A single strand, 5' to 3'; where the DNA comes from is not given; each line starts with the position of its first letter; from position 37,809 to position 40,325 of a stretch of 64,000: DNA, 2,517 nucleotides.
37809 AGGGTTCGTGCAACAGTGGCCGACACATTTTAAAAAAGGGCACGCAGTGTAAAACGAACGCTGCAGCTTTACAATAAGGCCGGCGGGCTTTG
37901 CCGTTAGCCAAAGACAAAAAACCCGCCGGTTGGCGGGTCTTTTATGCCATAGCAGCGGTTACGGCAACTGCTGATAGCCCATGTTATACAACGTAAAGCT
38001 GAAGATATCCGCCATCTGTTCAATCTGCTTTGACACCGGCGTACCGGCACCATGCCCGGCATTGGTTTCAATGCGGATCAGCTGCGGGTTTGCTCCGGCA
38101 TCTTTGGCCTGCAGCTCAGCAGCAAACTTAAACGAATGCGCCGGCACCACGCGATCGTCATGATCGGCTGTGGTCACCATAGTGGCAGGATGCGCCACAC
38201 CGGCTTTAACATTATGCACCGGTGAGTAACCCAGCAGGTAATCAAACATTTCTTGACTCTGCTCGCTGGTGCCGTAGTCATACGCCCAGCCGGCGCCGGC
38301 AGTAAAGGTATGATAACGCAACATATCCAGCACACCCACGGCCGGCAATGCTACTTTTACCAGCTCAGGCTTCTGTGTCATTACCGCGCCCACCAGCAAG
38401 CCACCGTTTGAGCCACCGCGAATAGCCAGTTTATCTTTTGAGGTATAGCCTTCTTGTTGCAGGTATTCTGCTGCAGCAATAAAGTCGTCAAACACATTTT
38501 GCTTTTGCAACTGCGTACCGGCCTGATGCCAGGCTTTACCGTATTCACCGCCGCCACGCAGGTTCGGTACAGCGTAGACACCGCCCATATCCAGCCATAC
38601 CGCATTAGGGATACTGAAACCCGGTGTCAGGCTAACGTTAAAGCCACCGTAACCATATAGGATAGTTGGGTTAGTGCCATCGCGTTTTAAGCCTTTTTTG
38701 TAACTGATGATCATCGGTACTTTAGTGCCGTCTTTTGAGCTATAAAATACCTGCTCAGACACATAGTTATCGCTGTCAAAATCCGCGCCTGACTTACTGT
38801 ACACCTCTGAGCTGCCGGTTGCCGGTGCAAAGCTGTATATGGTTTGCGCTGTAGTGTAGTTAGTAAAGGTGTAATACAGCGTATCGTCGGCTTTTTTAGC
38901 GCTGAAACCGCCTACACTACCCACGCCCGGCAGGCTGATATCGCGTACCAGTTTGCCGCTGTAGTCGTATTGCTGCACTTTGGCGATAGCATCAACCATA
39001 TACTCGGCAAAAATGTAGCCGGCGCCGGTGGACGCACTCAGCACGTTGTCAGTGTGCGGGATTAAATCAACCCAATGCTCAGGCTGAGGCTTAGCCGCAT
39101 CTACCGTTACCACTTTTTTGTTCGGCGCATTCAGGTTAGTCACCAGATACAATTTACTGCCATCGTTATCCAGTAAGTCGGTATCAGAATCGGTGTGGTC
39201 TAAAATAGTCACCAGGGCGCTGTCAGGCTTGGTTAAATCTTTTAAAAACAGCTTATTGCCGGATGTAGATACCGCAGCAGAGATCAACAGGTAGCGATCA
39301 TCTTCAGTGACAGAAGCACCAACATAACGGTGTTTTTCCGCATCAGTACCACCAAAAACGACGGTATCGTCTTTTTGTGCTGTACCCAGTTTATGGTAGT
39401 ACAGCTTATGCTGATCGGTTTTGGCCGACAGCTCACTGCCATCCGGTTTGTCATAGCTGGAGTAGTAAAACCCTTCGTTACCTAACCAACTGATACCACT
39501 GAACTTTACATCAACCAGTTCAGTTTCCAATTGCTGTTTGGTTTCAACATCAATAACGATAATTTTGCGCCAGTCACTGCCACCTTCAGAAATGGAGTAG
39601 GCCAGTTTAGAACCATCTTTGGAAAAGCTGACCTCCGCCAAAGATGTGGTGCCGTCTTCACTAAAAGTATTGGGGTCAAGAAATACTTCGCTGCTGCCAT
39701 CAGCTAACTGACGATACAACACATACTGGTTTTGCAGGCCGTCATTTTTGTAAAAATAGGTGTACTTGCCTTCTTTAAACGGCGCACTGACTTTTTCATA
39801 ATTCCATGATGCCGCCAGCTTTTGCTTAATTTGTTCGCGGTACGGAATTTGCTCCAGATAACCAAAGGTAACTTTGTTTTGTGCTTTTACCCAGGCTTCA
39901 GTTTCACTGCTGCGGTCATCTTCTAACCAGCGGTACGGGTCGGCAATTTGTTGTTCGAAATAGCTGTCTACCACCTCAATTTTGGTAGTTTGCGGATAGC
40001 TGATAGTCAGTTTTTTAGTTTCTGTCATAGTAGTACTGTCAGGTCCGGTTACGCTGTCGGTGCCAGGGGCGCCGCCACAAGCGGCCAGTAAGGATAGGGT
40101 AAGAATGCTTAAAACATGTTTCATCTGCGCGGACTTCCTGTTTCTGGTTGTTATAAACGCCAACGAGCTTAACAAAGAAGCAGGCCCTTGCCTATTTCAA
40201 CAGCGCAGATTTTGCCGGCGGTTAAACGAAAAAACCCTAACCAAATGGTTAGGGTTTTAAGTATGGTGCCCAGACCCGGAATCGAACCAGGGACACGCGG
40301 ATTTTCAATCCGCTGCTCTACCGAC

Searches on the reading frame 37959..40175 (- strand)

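Call 7: search_protein_families(library=pfam, proteins=[window:37959-40175:-])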
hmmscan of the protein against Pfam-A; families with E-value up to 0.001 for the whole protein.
window:37959-40175:- (738 aa): 2 families
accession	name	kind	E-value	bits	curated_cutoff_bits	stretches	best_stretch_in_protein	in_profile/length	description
PF02897.21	Peptidase_S9_N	-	1.6e-135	452.5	24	1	61-461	1-413/414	Prolyl oligopeptidase, N-terminal beta-propeller domain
PF00326.27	Peptidase_S9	-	4.7e-63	212.9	22.6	1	520-733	3-211/213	Prolyl oligopeptidase family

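Call 8: search_protein_families(library=ncbifam, proteins=[window:37959-40175:-])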
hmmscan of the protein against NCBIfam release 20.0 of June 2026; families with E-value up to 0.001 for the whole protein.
window:37959-40175:- (738 aa): 2 families
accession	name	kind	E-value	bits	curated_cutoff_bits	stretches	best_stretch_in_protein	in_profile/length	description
NF007511.0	PRK10115.1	equivalog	1.8e-57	195.2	1313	1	74-728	16-672/686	oligopeptidase B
NF053518.1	DipepPtdsDpp5Prph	equivalog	1e-09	37.5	900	1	395-618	319-543/655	dipeptidyl-peptidase Dpp5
